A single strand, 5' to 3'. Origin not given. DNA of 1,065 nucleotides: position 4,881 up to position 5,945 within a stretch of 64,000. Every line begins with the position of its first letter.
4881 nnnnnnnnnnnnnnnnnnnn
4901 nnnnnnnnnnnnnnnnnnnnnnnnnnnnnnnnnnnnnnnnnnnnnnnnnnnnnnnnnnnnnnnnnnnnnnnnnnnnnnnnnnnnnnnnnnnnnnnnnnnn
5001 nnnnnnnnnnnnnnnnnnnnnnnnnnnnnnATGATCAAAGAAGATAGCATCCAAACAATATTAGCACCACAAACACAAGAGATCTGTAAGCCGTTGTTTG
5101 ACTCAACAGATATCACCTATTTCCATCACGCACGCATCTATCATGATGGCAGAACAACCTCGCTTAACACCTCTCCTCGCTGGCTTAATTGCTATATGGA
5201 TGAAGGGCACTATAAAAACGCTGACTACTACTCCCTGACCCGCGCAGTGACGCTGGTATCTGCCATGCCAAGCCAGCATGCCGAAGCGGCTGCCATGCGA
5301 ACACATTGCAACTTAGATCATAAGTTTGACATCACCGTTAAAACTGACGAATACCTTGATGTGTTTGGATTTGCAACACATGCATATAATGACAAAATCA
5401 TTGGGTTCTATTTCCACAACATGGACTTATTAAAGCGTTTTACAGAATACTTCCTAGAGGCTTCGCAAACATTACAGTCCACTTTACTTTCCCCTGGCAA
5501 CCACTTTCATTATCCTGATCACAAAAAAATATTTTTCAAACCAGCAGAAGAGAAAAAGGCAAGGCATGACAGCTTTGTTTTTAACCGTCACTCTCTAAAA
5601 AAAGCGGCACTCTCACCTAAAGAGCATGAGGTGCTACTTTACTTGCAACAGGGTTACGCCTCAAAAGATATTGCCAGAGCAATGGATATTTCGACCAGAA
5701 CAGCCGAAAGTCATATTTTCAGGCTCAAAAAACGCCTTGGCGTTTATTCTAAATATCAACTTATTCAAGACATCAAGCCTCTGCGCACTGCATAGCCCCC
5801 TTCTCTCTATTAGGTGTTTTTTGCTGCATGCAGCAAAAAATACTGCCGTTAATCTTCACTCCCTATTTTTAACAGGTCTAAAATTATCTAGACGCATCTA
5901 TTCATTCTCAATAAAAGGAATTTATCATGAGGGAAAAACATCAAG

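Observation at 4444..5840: Translationally coupled tandem LuxR-type paralogs (one lacking its HTH) bracketed by a 24-bp perfect palindrome, sandwiched between two single-module GLUG genes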

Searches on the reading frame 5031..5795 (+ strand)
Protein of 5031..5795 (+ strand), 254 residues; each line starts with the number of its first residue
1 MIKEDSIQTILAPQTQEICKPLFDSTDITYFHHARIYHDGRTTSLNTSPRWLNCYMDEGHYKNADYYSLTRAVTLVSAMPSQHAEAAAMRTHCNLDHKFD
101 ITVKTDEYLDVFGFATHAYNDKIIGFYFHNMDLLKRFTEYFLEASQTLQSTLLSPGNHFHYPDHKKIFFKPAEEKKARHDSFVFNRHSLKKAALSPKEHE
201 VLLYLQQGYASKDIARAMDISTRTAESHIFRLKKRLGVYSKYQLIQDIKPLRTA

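Call 3: search_protein_families(library=pfam, proteins=[window:5031-5795:+], max_evalue=0.1)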
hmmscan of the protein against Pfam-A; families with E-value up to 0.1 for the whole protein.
window:5031-5795:+ (254 aa): 6 families
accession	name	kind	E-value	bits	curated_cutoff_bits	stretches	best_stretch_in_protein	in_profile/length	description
PF00196.25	GerE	-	1.1e-13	51.1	23.5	1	193-245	2-54/57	Bacterial regulatory proteins, luxR family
PF08281.18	Sigma70_r4_2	-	1.7e-07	31.2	25.7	1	192-236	9-54/54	Sigma-70, region 4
PF02383.23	Syja_N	-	0.00071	19.4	27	1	107-215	63-138/305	SacI homology domain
PF13384.12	HTH_23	-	0.0051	17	24.6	0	201-225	10-34/50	Homeodomain-like domain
PF06056.18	Terminase_5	-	0.016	15.6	20.3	1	201-228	7-33/58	Putative ATPase subunit of terminase (gpP-like)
PF14493.12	HTH_40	-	0.047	14.4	27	0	203-234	7-38/89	Helix-turn-helix domain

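Call 6: find_homologous_proteins(query=window:5031-5795:+)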
Query window:5031-5795:+ (254 aa): 1 proteins with E <= 0.001 among 145 candidates.
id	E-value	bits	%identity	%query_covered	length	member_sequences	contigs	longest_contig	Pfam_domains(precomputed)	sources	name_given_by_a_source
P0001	3.7e-169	579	100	100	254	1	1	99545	PF00196.26,PF08281.19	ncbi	-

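Call 7: search_protein_families(library=ncbifam, proteins=[window:5031-5795:+], max_evalue=0.1)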
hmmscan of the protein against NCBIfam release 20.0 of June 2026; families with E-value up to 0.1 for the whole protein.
window:5031-5795:+ (254 aa): 30 families (the best 25 are shown)
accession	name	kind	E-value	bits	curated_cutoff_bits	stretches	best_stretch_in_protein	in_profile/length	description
NF052445.1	RespRegMctR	equivalog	1e-09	38.1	300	1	185-245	136-196/205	two-component system response regulator MctR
NF008548.0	PRK11475.1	equivalog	9.9e-08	31.8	176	1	187-245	128-186/207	DNA-binding transcriptional activator BglJ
TIGR03541.1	reg_near_HchA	equivalog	2.7e-07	30.3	215.6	1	190-246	168-224/232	PA1136 family autoinducer-binding transcriptional regulator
NF038181.1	reg_ATPase_IniR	equivalog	2.6e-06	26.1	750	1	186-245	759-818/827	isoniazid response ATPase/transcriptional regulator IniR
NF011896.0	PRK15369.1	equivalog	2.8e-06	27.1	242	1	166-249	124-205/211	two component system response regulator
NF007505.1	PRK10100.1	equivalog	4.5e-06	26.5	250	1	182-244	133-195/204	biofilm master transcriptional regulator CsgD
NF040749.1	tetrathio_RR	equivalog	4.8e-06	26.4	290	1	184-249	122-189/191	tetrathionate respiration response regulator TtrR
TIGR03020.2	EpsA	equivalog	7.3e-06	25.8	170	1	185-245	184-242/247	XrtB/PEP-CTERM-associated transcriptional regulator EpsA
NF007935.0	PRK10651.1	equivalog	1.5e-05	24.3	250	1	190-241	152-203/216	two-component system response regulator NarL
NF003420.0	PRK04841.1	equivalog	0.00024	19.2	537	1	189-247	834-892/903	HTH-type transcriptional regulator MalT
NF007708.0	PRK10403.1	equivalog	0.0004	19.9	343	1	191-241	151-201/215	nitrate/nitrite response regulator protein NarP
NF006900.1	PRK09390.1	equivalog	0.00046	19.8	255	1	188-231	137-180/203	response regulator FixJ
NF047785.1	respo_reg_MadR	equivalog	0.00055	19.4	300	1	188-241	143-196/209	MadR family response regulator transcription factor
NF007403.0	PRK09935.1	equivalog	0.00064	19.4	271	1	186-247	142-203/210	fimbria biosynthesis transcriptional regulator FimZ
NF007419.0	PRK09958.1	equivalog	0.00071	19.2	251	1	190-244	140-194/204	acid-sensing system DNA-binding response regulator EvgA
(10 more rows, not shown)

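Call 11: find_encoding_contigs(protein=P0001, flank=10000)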
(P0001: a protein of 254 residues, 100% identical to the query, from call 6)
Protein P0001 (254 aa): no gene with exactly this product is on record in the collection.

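Call 19: search_protein_families(library=pfam, alignment_id=A2, max_evalue=0.01)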
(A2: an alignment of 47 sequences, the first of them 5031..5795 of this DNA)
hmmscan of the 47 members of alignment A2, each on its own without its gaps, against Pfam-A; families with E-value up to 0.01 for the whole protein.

A. member 1, window:5031-5795:+ (254 aa): 4 families
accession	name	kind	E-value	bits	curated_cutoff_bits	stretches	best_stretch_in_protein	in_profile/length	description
PF00196.25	GerE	-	1.1e-13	51.1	23.5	1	193-245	2-54/57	Bacterial regulatory proteins, luxR family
PF08281.18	Sigma70_r4_2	-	1.7e-07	31.2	25.7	1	192-236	9-54/54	Sigma-70, region 4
PF02383.23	Syja_N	-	0.00071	19.4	27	1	107-215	63-138/305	SacI homology domain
PF13384.12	HTH_23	-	0.0051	17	24.6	0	201-225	10-34/50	Homeodomain-like domain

B. families by the number of members that match (of 47 scanned): 21 families
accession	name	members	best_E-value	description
PF00196.25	GerE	36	8.2e-19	Bacterial regulatory proteins, luxR family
PF08281.18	Sigma70_r4_2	21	1.7e-07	Sigma-70, region 4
PF13384.12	HTH_23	10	0.00041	Homeodomain-like domain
PF13518.12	HTH_28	9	6.4e-05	Helix-turn-helix domain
PF04967.18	HTH_10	8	4.4e-06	HTH DNA binding domain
PF14493.12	HTH_40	7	3.2e-05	Helix-turn-helix domain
PF08279.18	HTH_11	5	0.00031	HTH domain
PF13412.12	HTH_24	4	0.00068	Winged helix-turn-helix DNA-binding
PF13936.12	HTH_38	3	0.00012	Helix-turn-helix domain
PF13542.12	HTH_Tnp_ISL3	2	0.0015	Helix-turn-helix domain of transposase family ISL3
PF13556.12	HTH_30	2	0.0045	PucR C-terminal helix-turn-helix domain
PF09862.15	DUF2089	1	0.00049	Domain of unknown function (DUF2089)-HTH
PF02383.23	Syja_N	1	0.00071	SacI homology domain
PF04545.22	Sigma70_r4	1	0.0018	Sigma-70, region 4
PF24409.1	wHTH-PRTase_assc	1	0.0026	wHTH-PRTase associated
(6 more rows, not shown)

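Call 20: search_solved_structures(query=A2, max_evalue=1)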
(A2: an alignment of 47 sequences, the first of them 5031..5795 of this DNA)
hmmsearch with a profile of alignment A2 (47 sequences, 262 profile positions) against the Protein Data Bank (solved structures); distinct sequences matched with E-value up to 1: 74 (the best 60 are shown).
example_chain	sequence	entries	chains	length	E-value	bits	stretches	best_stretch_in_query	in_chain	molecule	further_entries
7r3g_B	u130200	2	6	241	1.3e-13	54.2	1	183-257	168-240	Regulatory protein RhlR | PROSS optimized variant of RhlR with 75 mutations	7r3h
7dwm_A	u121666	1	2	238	5e-12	49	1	193-256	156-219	Transcriptional regulator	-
4wt0_B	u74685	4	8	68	7.4e-12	48.5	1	197-258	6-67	Response regulator receiver domain protein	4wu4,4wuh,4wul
4wsz_A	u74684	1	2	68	1.2e-11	47.8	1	197-258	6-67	Response regulator receiver domain protein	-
1fse_A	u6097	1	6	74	1.4e-11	47.5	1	193-253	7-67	GERE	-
2rnj_A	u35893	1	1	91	1.4e-11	47.5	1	196-258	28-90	Response regulator protein vraR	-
7ve4_A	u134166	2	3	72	2.5e-11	46.7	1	197-258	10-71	DNA-binding response regulator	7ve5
5f64_A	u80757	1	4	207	6.3e-11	45.4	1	191-257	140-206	Positive transcription regulator EvgA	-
7x1k_A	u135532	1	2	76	6.8e-11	45.3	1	196-256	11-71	Chemotaxis protein CheY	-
8zwn_A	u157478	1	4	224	7.5e-11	45.2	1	191-257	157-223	DNA-binding transcriptional activator EvgA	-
4y13_A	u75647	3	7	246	9.1e-11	44.9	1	193-259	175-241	Transcriptional regulator of ftsQAZ gene cluster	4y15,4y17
7r3i_A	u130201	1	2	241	1.2e-10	44.5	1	183-256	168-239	PROSS optimized variant of RhlR with 61 mutations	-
3szt_A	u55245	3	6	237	1.2e-10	44.5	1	192-258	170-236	Quorum-sensing control repressor | LuxR family transcriptional regulator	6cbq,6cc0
4gvp_A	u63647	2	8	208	1.5e-10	44.2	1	196-258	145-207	Response regulator protein vraR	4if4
7ve6_A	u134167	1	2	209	1.5e-10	44.2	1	196-258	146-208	Response regulator protein VraR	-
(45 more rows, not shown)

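Call 34: predict_structure(alignment_id=A4)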
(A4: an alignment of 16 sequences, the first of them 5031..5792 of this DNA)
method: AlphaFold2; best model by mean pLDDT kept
length: 254 residues; sequences in the alignment: 16
mean_pLDDT: 81.5   pTM: 0.63
mean pLDDT of the five models: 81.5, 80.9, 80.5, 80.1, 80.0
residues with pLDDT >= 90: 100; 70-90: 104; 50-70: 30; < 50: 20
segments of 3 or more residues with pLDDT < 50: 171-181, 252-254
pLDDT, mean of each block of 10 residues (from residue 1): 71 96 96 88 89 83 66 80 86 91 87 94 90 94 94 83 54 42 52 77 87 93 95 87 79 46
secondary structure, 60 per line:
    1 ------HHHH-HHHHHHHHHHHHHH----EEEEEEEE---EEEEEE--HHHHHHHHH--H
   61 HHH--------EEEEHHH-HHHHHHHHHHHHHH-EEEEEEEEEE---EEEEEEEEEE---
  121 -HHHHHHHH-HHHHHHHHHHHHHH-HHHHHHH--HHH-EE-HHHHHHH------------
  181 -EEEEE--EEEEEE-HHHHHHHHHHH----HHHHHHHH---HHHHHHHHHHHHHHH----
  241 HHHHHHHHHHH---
elements in order: H7-10 H12-25 E30-37 E41-46 H49-57 H60-63 E72-75 H80-93 E95-104 E108-117 H122-129 H131-144 H146-152 H162-168 E182-186 E189-194 H196-206 H211-218 H222-236 H241-251

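Call 39: fold_search(model_id=the predicted structure, library=pdb)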
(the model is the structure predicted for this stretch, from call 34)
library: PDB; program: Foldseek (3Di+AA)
matches with E <= 10: 720; with E <= 0.001: 52
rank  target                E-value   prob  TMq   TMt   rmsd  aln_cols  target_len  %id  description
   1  6v7w_B                1.8e-08  1.00  0.41  0.44  18.2       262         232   14  Crystal structure of LasR-Aqs1 complex from Pseudomonas aeruginosa (released 2020-12-16)
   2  6v7w_E                4.1e-08  1.00  0.42  0.45  19.4       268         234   13  Crystal structure of LasR-Aqs1 complex from Pseudomonas aeruginosa (released 2020-12-16)
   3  4y15_B                1.5e-07  1.00  0.40  0.43  15.2       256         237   14  SdiA in complex with 3-oxo-C6-homoserine lactone (released 2015-04-08)
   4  8dq0_D                1.5e-07  1.00  0.42  0.44  14.9       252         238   17  Quorum-sensing receptor RhlR bound to PqsE (released 2022-12-07)
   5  8dq0_C                1.7e-07  1.00  0.37  0.38  15.1       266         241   14  Quorum-sensing receptor RhlR bound to PqsE (released 2022-12-07)
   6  7r3j_D                2.0e-07  1.00  0.40  0.42  14.3       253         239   14  Nativ complex of PqsE and RhlR with the synthetic antagonist mBTL (released 2022-12-14)
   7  4y13                  2.1e-07  1.00  0.42  0.44  15.2       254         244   12  SdiA in complex with octanoyl-rac-glycerol (released 2015-04-08)
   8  7r3h_C                2.4e-07  1.00  0.40  0.43  14.6       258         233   13  PROSS optimitzed variant of RhlR (75 mutations) in complex with native autoinducer C4-HSL (released 2022-12-14)
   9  4lfu                  2.7e-07  1.00  0.40  0.43  15.1       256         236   13  Crystal structure of Escherichia coli SdiA in the space group C2 (released 2014-03-19)
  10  7r3g_A                3.9e-07  1.00  0.43  0.45  14.4       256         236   14  PROSS optimitzed variant of RhlR (75 mutations) in complex with the synthetic antagonist mBTL (released 2022-12-14)
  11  7r3i_B                5.2e-07  1.00  0.39  0.42  14.6       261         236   14  PROSS optimitzed variant of RhlR (61 mutations) in complex with the synthetic antagonist mBTL (released 2022-12-14)
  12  7r3i_A                5.5e-07  1.00  0.40  0.43  14.4       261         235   13  PROSS optimitzed variant of RhlR (61 mutations) in complex with the synthetic antagonist mBTL (released 2022-12-14)
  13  7r3e_A                7.0e-07  1.00  0.42  0.21  15.2       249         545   15  Fusion construct of PqsE and RhlR in complex with the synthetic antagonist mBTL (released 2022-12-14)
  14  7r3e_B                7.4e-07  1.00  0.41  0.21  15.0       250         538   15  Fusion construct of PqsE and RhlR in complex with the synthetic antagonist mBTL (released 2022-12-14)
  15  6cbq_A                7.8e-07  1.00  0.42  0.45  14.7       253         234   13  Crystal structure of QscR bound to agonist S3 (released 2018-02-28)
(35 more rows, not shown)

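Call 52: search_dna_similar(query=window:5031-5792:+, collection=plasmids, mode=protein, max_evalue=0.001, max_rows=15)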
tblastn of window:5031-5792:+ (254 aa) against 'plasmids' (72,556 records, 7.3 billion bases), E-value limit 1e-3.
Records with a match: 170; places in all: 172; records where one place covers at least 80% of the query: 134.
Best place of each record, by identity: <60% 170.
By first word of the organism name: Ralstonia 132; Ensifer 7; Clostridium 6; Ketogulonicigenium 3; Rhodococcus 3; Methylobacterium 3; Legionella 2; Pandoraea 2; Microvirga 2; Pseudonocardia 2; and 8 more.
By predicted mobility (MOB-suite, as given by PLSDB): mobilizable 110; non-mobilizable 57; conjugative 3.
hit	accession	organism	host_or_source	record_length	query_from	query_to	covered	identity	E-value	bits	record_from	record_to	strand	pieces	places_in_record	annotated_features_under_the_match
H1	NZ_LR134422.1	Legionella adelaidensis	environmental,Cooling tower water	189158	4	244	95%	28.8%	5e-21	99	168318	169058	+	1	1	LuxR C-terminal-related transcriptional regulator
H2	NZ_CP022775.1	Ralstonia solanacearum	Solanum tuberosum,single cell,Potato ...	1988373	10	248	94%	25.7%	4e-15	82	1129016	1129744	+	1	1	none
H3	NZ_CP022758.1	Ralstonia solanacearum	Solanum tuberosum,single cell,Potato ...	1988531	10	248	94%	25.7%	4e-15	82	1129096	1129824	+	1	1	none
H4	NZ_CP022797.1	Ralstonia solanacearum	Solanum tuberosum,single cell,Potato ...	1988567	10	248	94%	25.7%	4e-15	82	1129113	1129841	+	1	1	none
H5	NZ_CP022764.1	Ralstonia solanacearum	Solanum tuberosum,single cell,Potato ...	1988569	10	248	94%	25.7%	4e-15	82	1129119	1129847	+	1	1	none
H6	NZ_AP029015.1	Ralstonia pseudosolanacearum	-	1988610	10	248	94%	25.7%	4e-15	82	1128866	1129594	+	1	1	none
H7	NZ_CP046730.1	Ralstonia syzygii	tobacco,cell culture,leaf veins ...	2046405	10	248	94%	25.7%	4e-15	82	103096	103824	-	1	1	none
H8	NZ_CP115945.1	Ralstonia syzygii R24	Syzygium aromaticum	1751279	10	248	94%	25.7%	9e-15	81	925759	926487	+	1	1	none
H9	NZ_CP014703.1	Ralstonia solanacearum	Solanum tuberosum,cell culture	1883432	10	248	94%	25.7%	2e-14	80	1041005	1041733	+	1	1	none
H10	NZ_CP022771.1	Ralstonia solanacearum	Solanum tuberosum,single cell,Potato ...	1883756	10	248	94%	25.7%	2e-14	80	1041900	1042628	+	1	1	none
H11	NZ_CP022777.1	Ralstonia solanacearum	Solanum tuberosum,single cell,Potato ...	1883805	10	248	94%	25.7%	2e-14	80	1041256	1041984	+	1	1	none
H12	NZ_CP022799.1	Ralstonia solanacearum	Solanum tuberosum,single cell,Potato ...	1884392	10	248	94%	25.7%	2e-14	80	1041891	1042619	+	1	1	none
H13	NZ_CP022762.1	Ralstonia solanacearum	Solanum tuberosum,single cell,Potato ...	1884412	10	248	94%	25.7%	2e-14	80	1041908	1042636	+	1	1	none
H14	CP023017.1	Ralstonia solanacearum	Solanum tuberosum,single cell,Potato ...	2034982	10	248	94%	25.7%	2e-14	80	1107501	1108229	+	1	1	LuxR family transcriptional regulator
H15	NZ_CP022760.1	Ralstonia solanacearum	Solanum tuberosum,single cell,Potato ...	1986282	10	248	94%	25.3%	5e-15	82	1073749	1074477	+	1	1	none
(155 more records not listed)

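Call 53: get_annotated_region(hit=H1, flank=5000)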
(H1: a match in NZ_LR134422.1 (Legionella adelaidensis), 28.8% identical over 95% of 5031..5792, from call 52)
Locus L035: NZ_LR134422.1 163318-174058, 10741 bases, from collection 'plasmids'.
description: Legionella adelaidensis strain NCTC12735 plasmid 13, complete sequence
organism: Legionella adelaidensis (NCBI taxid 45056)
taxonomy: Bacteria; Pseudomonadota; Gammaproteobacteria; Legionellales; Legionellaceae; Legionella; Legionella adelaidensis
host: -; source: environmental,Cooling tower water; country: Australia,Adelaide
typing (MOB-suite, as given by PLSDB): non-mobilizable
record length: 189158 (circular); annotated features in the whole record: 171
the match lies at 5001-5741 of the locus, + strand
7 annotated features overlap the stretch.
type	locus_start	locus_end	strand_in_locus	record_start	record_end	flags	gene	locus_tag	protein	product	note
CDS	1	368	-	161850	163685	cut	-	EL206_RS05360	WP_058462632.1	SbmA/BacA-like family transporter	GO:0015833 - peptide transport [Evidence IEA]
CDS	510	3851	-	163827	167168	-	-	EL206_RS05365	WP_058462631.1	hypothetical protein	-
CDS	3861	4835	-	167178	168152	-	-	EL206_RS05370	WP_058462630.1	hypothetical protein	-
CDS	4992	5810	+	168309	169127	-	-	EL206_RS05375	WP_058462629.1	LuxR C-terminal-related transcriptional regulator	GO:0006355 - regulation of DNA-templated transcription [Evidence IEA]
CDS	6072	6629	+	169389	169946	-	-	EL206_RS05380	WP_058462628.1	GNAT family N-acetyltransferase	-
CDS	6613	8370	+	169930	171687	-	-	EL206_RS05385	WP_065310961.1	ABC transporter ATP-binding protein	-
CDS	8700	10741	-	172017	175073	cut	-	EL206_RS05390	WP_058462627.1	hypothetical protein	-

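Call 54: get_annotated_region(hit=H14, flank=4000)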
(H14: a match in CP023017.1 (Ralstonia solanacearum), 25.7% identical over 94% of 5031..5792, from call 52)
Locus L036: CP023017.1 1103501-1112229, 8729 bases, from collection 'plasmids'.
description: Ralstonia solanacearum strain SL3022 plasmid unnamed, complete sequence
organism: Ralstonia solanacearum (NCBI taxid 305)
taxonomy: Bacteria; Pseudomonadota; Betaproteobacteria; Burkholderiales; Burkholderiaceae; Ralstonia; Ralstonia solanacearum
host: -; source: Solanum tuberosum,single cell,Potato bacterial wilt; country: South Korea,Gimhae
typing (MOB-suite, as given by PLSDB): non-mobilizable
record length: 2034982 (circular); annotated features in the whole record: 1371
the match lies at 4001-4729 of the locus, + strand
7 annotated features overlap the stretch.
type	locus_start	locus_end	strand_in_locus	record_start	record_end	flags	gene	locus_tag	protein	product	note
CDS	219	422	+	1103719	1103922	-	-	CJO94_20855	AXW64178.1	hypothetical protein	-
CDS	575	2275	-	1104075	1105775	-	-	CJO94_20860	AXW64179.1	integrase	-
CDS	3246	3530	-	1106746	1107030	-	-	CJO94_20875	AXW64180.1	hypothetical protein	-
CDS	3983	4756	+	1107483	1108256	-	-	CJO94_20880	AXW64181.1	LuxR family transcriptional regulator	-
CDS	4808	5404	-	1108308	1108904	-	-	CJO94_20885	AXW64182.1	thiamine phosphate synthase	-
CDS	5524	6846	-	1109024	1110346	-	-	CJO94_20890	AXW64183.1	MFS transporter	-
CDS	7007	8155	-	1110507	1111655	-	-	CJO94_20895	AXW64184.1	4-hydroxybutyrate dehydrogenase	-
